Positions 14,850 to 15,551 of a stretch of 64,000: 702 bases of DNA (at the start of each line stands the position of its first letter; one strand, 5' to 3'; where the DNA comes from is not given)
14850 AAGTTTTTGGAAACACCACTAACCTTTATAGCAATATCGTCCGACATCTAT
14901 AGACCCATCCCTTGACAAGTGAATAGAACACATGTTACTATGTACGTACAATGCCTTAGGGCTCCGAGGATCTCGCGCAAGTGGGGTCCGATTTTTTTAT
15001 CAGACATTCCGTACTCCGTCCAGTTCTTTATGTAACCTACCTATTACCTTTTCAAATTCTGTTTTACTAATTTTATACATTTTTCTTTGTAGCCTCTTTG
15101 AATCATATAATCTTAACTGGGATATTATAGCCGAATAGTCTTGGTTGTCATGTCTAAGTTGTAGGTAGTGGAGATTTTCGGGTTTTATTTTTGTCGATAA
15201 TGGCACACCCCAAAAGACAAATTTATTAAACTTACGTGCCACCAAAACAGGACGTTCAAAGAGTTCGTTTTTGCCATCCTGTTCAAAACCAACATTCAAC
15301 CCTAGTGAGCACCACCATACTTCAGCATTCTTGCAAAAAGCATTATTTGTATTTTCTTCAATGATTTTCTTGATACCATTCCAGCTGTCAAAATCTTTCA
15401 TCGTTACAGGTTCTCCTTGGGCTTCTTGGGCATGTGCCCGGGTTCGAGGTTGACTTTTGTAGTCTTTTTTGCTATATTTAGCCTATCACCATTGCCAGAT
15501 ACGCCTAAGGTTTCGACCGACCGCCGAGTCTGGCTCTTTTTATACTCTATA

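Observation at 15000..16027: NYN-domain protein + MazF/PemK-like protein inserted between wzm and wzt: a two-nuclease module with no recognisable antitoxin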

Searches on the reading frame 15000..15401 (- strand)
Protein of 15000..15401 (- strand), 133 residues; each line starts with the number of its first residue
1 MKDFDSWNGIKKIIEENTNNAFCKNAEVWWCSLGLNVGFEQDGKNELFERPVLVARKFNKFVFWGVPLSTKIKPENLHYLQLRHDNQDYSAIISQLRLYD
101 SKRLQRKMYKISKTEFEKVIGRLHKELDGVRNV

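Call 3: search_protein_families(library=pfam, proteins=[window:15000-15401:-], max_evalue=0.1)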
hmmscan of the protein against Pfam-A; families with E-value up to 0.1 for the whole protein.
window:15000-15401:- (133 aa): 1 family
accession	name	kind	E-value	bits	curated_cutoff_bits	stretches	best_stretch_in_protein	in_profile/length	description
PF02452.23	PemK_toxin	-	1.2e-06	29.1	23.1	1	25-125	2-107/109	PemK-like, MazF-like toxin of type II toxin-antitoxin system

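Call 4: search_protein_families(library=ncbifam, proteins=[window:15000-15401:-], max_evalue=0.1)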
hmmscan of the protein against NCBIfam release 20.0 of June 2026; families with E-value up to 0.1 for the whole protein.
window:15000-15401:- (133 aa): 0 families

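Call 5: search_protein_families(library=padloc, proteins=[window:15000-15401:-], max_evalue=1)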
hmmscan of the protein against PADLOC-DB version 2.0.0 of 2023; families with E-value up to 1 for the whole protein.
window:15000-15401:- (133 aa): 0 families

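Call 6: find_homologous_proteins(query=window:15000-15401:-)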
Query window:15000-15401:- (133 aa): 229 proteins with E <= 0.001 among 239 candidates; the best 120 are listed.
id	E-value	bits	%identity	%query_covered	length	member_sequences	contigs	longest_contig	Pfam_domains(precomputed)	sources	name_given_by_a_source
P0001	1.5e-85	302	100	100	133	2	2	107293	PF02452.24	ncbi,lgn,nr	ncbi:type II toxin-antitoxin system PemK/MazF family toxin [Candidatus Saccharibacteria bacterium]|n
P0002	1.6e-73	263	85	100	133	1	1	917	PF02452.24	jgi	jgi:mRNA interferase MazF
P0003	4.4e-72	258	85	100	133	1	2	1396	PF02452.24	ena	-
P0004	4.8e-71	255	84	99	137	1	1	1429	PF02452.24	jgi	jgi:mRNA interferase MazF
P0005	1.6e-70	253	83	100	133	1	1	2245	PF02452.24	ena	-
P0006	3.2e-70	252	83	100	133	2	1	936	PF02452.24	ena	-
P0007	2.7e-66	240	77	99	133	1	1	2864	PF02452.24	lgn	-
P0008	4.6e-53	197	68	95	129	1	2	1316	PF02452.24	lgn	-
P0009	4.7e-47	177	62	95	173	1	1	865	PF02452.24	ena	-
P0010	6.2e-46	174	59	96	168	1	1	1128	PF02452.24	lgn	-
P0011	1.7e-44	169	62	95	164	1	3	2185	PF02452.24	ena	-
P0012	2.6e-43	165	59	95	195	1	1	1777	PF02452.24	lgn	-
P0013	4.0e-43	165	61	95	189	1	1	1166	PF02452.24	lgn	-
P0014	7.8e-38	148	56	89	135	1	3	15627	PF02452.24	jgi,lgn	jgi:mRNA interferase MazF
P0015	8.1e-37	144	54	89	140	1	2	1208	PF02452.24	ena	-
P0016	2.0e-36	143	52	92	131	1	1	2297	PF02452.24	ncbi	-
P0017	2.3e-36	143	52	89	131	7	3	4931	PF02452.24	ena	-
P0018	4.5e-35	139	52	93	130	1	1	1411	PF02452.24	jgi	jgi:mRNA interferase MazF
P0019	1.0e-34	137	52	89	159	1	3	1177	PF02452.24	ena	-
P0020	1.1e-34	137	53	98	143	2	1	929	PF02452.24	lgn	-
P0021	1.1e-34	137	50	93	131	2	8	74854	PF02452.24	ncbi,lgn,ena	-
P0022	1.2e-34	137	56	95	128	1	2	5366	PF02452.24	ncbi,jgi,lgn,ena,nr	ncbi:MAG TPA: type II toxin-antitoxin system PemK/MazF family toxin [Candidatus Paceibacterota bacte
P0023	8.2e-34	135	54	89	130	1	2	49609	PF02452.24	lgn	-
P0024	1.6e-33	134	54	95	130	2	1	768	PF02452.24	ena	-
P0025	1.7e-33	134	49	95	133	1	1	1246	PF02452.24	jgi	jgi:mRNA interferase MazF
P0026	1.7e-33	134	54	92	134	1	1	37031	PF02452.24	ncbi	-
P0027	6.9e-33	132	53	89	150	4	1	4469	PF02452.24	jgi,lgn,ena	-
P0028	7.4e-33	131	47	100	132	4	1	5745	PF02452.24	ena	-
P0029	9.0e-33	131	51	92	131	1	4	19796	PF02452.24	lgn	-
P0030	9.2e-33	131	52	92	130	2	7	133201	PF02452.24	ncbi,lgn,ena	-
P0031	9.5e-33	131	52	89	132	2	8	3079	PF02452.24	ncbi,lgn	-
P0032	1.0e-32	131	51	95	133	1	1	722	PF02452.24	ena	-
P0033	1.7e-32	130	52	94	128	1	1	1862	PF02452.24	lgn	-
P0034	1.8e-32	130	51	95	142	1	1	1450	PF02452.24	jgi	jgi:mRNA-degrading endonuclease toxin of MazEF toxin-antitoxin module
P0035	2.0e-32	130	51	93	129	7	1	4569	PF02452.24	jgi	-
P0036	4.1e-32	129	50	89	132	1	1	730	PF02452.24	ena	-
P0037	4.1e-32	129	52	92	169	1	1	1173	PF02452.24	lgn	-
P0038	4.4e-32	129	52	92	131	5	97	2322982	PF02452.24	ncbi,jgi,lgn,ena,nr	ncbi:MAG: type II toxin-antitoxin system PemK/MazF family toxin [Saprospiraceae bacterium]|nr:type I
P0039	4.6e-32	129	48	92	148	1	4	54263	PF02452.24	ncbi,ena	ncbi:MAG: type II toxin-antitoxin system PemK/MazF family toxin [Patescibacteria group bacterium]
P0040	5.8e-32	129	50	94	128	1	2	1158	PF02452.24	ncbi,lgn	-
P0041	6.7e-32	128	50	89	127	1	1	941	PF02452.24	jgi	jgi:mRNA interferase MazF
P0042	9.1e-32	128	52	97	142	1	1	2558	PF02452.24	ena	-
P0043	9.3e-32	128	49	92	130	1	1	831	PF02452.24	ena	-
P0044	1.1e-31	128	53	89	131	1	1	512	PF02452.24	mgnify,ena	mgnify:CR=1 FL=1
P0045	1.2e-31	128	51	92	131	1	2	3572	PF02452.24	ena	-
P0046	1.3e-31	127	50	91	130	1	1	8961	PF02452.24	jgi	jgi:mRNA interferase MazF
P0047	1.4e-31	127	55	91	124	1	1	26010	PF02452.24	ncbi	-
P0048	1.9e-31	127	51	92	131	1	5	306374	PF02452.24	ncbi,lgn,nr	ncbi:MAG: type II toxin-antitoxin system PemK/MazF family toxin [Saprospiraceae bacterium]|nr:type I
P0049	3.3e-31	126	52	92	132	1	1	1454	PF02452.24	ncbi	-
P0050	3.8e-31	126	53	92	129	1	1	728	PF02452.24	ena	-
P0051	4.0e-31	126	49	92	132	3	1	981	PF02452.24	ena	-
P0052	4.6e-31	126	53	89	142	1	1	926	PF02452.24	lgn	-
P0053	4.8e-31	126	51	89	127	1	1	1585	PF02452.24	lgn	-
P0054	5.2e-31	125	51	89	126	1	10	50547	PF02452.24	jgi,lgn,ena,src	-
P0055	6.0e-31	125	51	89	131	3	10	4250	PF02452.24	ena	-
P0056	6.4e-31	125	51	92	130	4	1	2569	PF02452.24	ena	-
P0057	6.8e-31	125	51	92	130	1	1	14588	PF02452.24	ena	-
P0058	7.1e-31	125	48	91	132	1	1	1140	PF02452.24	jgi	jgi:mRNA interferase MazF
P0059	7.4e-31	125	52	92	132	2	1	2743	PF02452.24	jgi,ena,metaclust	metaclust:\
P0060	8.1e-31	125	50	89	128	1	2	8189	PF02452.24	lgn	-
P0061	1.0e-30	125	53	88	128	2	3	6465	PF02452.24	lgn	-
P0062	1.0e-30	125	51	92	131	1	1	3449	PF02452.24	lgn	-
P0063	1.0e-30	125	50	92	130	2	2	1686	PF02452.24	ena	-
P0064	1.1e-30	124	51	92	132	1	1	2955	PF02452.24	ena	-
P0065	1.1e-30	124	51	92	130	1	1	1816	PF02452.24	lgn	-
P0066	1.1e-30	124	49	92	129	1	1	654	PF02452.24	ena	-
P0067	1.1e-30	124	48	95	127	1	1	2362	PF02452.24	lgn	-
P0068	1.1e-30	124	53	86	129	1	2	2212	PF02452.24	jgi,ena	jgi:mRNA interferase MazF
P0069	1.7e-30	124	48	93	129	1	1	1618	PF02452.24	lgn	-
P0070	1.7e-30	124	48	95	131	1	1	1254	PF02452.24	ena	-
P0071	1.8e-30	124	49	92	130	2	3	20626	PF02452.24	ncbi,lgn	-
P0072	1.9e-30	124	50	94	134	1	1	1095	PF02452.24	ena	-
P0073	3.1e-30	123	51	92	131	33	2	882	PF02452.24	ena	-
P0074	3.5e-30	123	49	92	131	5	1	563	PF02452.24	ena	-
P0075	4.0e-30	123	49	92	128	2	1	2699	PF02452.24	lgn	-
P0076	4.8e-30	122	49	92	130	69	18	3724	PF02452.24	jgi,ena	-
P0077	4.9e-30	122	47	89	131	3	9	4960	PF02452.24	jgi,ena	-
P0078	5.5e-30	122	51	87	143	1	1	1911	PF02452.24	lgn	-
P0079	6.1e-30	122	49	98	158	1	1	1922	PF02452.24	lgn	-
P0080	6.1e-30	122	50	95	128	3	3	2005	PF02452.24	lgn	-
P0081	6.1e-30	122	49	92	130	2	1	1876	PF02452.24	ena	-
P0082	7.8e-30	122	48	92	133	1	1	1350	PF02452.24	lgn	-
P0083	8.2e-30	122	55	74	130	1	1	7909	PF02452.24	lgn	-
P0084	9.0e-30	121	49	92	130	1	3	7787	PF02452.24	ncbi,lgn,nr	ncbi:MAG: type II toxin-antitoxin system PemK/MazF family toxin [Parcubacteria group bacterium]|nr:t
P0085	1.0e-29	121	48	92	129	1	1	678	PF02452.24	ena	-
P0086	1.4e-29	121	53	87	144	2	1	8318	PF02452.24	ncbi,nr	ncbi:MAG: type II toxin-antitoxin system PemK/MazF family toxin [bacterium]|nr:type II toxin-antitox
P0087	1.4e-29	121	50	94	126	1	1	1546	PF02452.24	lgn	-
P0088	1.5e-29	121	52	92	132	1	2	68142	PF02452.24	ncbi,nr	ncbi:MAG: type II toxin-antitoxin system PemK/MazF family toxin [Candidatus Pacebacteria bacterium]|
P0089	1.9e-29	120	49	92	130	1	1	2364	PF02452.24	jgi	jgi:mRNA interferase MazF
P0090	2.0e-29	120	50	92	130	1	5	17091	PF02452.24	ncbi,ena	ncbi:MAG: type II toxin-antitoxin system PemK/MazF family toxin [Patescibacteria group bacterium]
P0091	2.2e-29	120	50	92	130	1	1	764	PF02452.24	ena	-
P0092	2.3e-29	120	46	92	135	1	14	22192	PF02452.24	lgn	-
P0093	2.4e-29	120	49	94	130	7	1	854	PF02452.24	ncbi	-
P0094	2.4e-29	120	50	89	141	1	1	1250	PF02452.24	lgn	-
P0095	2.5e-29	120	49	89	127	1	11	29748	PF02452.24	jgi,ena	-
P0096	2.7e-29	120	50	89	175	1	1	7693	PF02452.24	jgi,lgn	jgi:mRNA interferase MazF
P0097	3.2e-29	120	50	92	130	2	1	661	PF02452.24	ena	-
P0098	3.5e-29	120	47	89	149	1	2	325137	PF02452.24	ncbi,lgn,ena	-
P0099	4.0e-29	119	51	92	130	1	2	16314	PF02452.24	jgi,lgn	jgi:mRNA interferase MazF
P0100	5.0e-29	119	50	92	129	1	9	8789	PF02452.24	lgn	-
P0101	5.8e-29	119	47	89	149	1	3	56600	PF02452.24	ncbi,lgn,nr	ncbi:MAG: type II toxin-antitoxin system PemK/MazF family toxin [Candidatus Nomurabacteria bacterium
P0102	7.7e-29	118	54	86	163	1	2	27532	PF02452.24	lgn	-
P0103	8.0e-29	118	48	89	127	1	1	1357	PF02452.24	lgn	-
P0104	8.1e-29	118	50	92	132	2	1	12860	PF02452.24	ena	-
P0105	8.3e-29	118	46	95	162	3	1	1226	PF02452.24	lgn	-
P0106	8.7e-29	118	51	92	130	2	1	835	PF02452.24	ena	-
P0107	8.7e-29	118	47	92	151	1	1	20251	PF02452.24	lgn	-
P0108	9.3e-29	118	49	89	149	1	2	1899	PF02452.24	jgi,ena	-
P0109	9.3e-29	118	47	92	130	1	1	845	PF02452.24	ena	-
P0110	9.6e-29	118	46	92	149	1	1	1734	PF02452.24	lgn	-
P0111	9.7e-29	118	47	94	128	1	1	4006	PF02452.24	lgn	-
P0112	1.0e-28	118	45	92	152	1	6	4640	PF02452.24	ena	-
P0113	1.4e-28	118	46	98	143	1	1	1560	PF02452.24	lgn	-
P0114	1.5e-28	117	48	98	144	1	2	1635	PF02452.24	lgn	-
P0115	1.6e-28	117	43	96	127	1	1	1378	PF02452.24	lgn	-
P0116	1.9e-28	117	46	92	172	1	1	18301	PF02452.24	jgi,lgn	jgi:mRNA interferase MazF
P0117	2.0e-28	117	48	92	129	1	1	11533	PF02452.24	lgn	-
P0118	2.3e-28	117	53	80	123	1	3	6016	PF02452.24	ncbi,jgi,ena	-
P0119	3.1e-28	116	53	79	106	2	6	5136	PF02452.24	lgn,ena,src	-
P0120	3.2e-28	116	48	98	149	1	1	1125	PF02452.24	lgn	-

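Call 9: find_encoding_contigs(protein=P0007, flank=3000, max_places=4)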
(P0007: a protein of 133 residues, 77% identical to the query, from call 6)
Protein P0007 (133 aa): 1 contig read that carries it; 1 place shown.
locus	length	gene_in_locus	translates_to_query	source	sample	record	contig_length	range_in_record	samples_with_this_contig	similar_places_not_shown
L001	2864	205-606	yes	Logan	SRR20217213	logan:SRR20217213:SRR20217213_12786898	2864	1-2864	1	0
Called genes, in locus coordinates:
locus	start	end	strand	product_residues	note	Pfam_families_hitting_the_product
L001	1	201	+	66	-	?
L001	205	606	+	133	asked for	PF02452:PemK_toxin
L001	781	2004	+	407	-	PF00005:ABC_tran, PF13304:AAA_21 (faint), PF14524:Wzt_C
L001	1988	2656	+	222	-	PF13578:Methyltransf_24 (weak)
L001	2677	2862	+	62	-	?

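Call 10: find_encoding_contigs(protein=P0014, flank=4000, max_places=4)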
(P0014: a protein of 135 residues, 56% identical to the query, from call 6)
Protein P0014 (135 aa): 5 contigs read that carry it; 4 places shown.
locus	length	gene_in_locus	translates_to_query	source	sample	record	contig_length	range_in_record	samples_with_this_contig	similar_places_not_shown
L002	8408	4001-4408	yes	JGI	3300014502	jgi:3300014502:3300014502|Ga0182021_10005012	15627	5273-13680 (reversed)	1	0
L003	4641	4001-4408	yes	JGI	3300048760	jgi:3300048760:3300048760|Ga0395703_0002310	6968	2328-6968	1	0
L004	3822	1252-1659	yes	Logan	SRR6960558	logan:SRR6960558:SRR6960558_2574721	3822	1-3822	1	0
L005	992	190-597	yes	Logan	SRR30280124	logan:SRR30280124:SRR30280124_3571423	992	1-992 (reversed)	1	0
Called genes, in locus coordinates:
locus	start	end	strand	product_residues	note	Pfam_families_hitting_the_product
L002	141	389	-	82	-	-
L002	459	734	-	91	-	PF13744:HTH_37 (weak), PF12844:HTH_19, PF13560:HTH_31, PF01381:HTH_3, PF13443:HTH_26 (weak)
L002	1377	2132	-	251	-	-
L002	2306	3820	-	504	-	PF05970:PIF1, PF13191:AAA_16 (faint), PF13245:AAA_19, PF13401:AAA_22 (weak), PF13604:AAA_30, PF21530:Pif1_2B_dom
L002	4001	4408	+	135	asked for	PF02452:PemK_toxin (weak)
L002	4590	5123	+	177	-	-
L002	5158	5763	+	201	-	PF00174:Oxidored_molyb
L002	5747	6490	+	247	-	PF00970:FAD_binding_6, PF00175:NAD_binding_1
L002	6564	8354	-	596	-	PF00916:Sulfate_transp, PF01740:STAS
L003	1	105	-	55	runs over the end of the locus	-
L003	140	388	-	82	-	-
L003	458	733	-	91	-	PF13744:HTH_37 (weak), PF12844:HTH_19, PF13560:HTH_31, PF01381:HTH_3, PF13443:HTH_26 (weak)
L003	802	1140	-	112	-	PF05973:Gp49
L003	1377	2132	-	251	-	-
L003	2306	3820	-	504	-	PF05970:PIF1, PF13191:AAA_16 (faint), PF13245:AAA_19, PF13401:AAA_22 (weak), PF13604:AAA_30, PF21530:Pif1_2B_dom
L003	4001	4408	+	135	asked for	PF02452:PemK_toxin (weak)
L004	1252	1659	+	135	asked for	PF02452:PemK_toxin (weak)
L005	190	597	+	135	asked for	PF02452:PemK_toxin (weak)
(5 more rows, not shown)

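Call 12: find_related_loci(query=A1, collection=genome_contigs, flank=5000)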
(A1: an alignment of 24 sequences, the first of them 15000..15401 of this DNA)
Query A1 (133 aa) in genome_contigs; peptide patterns used: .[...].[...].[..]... (x = any residue, [..] = any of these).
593 stretches matched a pattern; 585 encode a relative of the query (tblastn E <= 1e-3); the best 80 are kept; 80 distinct loci.
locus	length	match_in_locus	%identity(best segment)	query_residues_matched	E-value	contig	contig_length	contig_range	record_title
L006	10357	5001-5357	52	1-119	5e-39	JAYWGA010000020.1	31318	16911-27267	MAG: bacterium isolate GLR2_GL5_UP_2_metabinner_4 GLR2_GL5_UP_2_metabinner_4_19, whole genome shotgun sequence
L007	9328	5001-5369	50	2-125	1e-38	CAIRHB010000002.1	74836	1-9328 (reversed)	Candidatus Adlerbacteria bacterium isolate I3b_bin-425 genome assembly, contig: bin-425:02/44, whole genome shotgun sequ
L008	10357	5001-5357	52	2-119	2e-38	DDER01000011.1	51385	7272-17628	MAG TPA_asm: Candidatus Saccharibacteria bacterium UBA1949 UBA1949_contig_28086, whole genome shotgun sequence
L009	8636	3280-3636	54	2-119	1e-38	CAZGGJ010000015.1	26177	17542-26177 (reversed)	MAG TPA_asm: uncultured Candidatus Saccharibacteria bacterium isolate SRP342105_co1_294 genome assembly, contig: NODE_24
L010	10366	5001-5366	54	1-123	3e-38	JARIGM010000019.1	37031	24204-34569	MAG: Candidatus Kaiserbacteria bacterium isolate CullarsAll.DT.26 k141_98293, whole genome shotgun sequence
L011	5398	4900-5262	51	2-123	4e-38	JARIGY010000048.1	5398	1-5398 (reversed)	MAG: Candidatus Taylorbacteria bacterium isolate CullarsAll.DT.32 k141_813679, whole genome shotgun sequence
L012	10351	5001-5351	51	2-119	5e-38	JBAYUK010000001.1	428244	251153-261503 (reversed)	MAG: Patescibacteria group bacterium isolate SO_2016_LW3_33 scaffold00011_LW162_2016, whole genome shotgun sequence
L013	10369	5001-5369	49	1-123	3e-37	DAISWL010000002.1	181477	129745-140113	MAG TPA_asm: Candidatus Saccharibacteria bacterium isolate CTOTU2435 NODE_25_length_181477_cov_9.533563, whole genome sh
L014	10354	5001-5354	50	2-119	5e-37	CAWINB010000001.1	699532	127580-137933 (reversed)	MAG: Candidatus Doudnabacteria bacterium isolate MFD04434.bin.1.36 genome assembly, contig: contig_24013, whole genome s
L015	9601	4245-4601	50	1-119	1e-36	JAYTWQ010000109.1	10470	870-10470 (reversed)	MAG: bacterium isolate GFS_5816 GFS_5816_108, whole genome shotgun sequence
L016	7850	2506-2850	49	1-116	8e-37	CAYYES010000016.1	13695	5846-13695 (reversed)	MAG TPA_asm: uncultured Candidatus Saccharibacteria bacterium isolate SRP135725_co1_1 genome assembly, contig: NODE_6068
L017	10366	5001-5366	47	2-124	1e-36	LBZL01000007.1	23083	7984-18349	MAG: Candidatus Nomurabacteria bacterium GW2011_GWB1_40_7 UU13_C0007, whole genome shotgun sequence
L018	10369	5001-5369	52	1-123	2e-36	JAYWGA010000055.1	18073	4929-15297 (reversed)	MAG: bacterium isolate GLR2_GL5_UP_2_metabinner_4 GLR2_GL5_UP_2_metabinner_4_54, whole genome shotgun sequence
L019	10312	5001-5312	57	22-125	6e-36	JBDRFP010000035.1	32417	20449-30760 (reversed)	MAG: bacterium isolate MEGAHIT-group-1.379 k141_3392817, whole genome shotgun sequence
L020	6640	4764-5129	48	2-124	5e-36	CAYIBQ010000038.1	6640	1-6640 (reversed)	MAG TPA_asm: uncultured Candidatus Saccharibacteria bacterium isolate ERP119705_co1_646 genome assembly, contig: NODE_18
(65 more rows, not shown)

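Call 13: search_solved_structures(query=A1, max_evalue=1, show_alignments=2)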
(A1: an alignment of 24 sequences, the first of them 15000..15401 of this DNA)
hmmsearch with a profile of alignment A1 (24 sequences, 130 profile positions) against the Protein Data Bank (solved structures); distinct sequences matched with E-value up to 1: 34.
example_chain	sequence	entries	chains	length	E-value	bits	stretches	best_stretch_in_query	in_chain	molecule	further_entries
4mdx_A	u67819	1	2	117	1.4e-06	31.7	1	22-126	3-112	mRNA interferase EndoA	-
1ne8_A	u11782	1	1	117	1.5e-06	31.6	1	22-126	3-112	conserved hypothetical protein YDCE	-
4me7_A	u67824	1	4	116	1.8e-06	31.3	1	23-126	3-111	mRNA interferase EndoA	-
7bxy_A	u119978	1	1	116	6.9e-06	29.4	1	23-124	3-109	mRNA interferase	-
4hke_A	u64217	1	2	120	7.7e-06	29.2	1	23-124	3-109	Addiction module toxin component PemK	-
4mzm_A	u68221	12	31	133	1.5e-05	28.3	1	22-125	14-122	mRNA interferase MazF | MazF mRNA interferase | Endoribonuclease MazF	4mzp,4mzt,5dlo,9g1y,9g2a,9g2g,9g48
2mf2_A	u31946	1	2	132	1.6e-05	28.3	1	22-125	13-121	mRNA interferase MazF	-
4of1_A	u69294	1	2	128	3.1e-05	27.3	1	40-125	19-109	mRNA interferase MazF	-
7bye_B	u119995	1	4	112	0.0013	22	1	41-127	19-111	Uncharacterized protein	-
5ck9_A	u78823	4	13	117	0.0048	20.2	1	43-126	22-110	Endoribonuclease MazF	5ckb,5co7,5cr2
1ub4_A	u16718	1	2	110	0.0064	19.8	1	43-125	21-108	MazF protein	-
3nfc_A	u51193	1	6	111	0.0066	19.8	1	43-125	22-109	PemK-like protein 1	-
5ckd_A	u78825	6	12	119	0.012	18.9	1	43-126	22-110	Endoribonuclease MazF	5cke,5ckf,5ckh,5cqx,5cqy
9pme_A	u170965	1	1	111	0.013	18.8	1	43-125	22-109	Endoribonuclease toxin MazF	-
9vth_SW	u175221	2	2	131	0.039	17.3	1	69-120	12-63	40S ribosomal protein S17-like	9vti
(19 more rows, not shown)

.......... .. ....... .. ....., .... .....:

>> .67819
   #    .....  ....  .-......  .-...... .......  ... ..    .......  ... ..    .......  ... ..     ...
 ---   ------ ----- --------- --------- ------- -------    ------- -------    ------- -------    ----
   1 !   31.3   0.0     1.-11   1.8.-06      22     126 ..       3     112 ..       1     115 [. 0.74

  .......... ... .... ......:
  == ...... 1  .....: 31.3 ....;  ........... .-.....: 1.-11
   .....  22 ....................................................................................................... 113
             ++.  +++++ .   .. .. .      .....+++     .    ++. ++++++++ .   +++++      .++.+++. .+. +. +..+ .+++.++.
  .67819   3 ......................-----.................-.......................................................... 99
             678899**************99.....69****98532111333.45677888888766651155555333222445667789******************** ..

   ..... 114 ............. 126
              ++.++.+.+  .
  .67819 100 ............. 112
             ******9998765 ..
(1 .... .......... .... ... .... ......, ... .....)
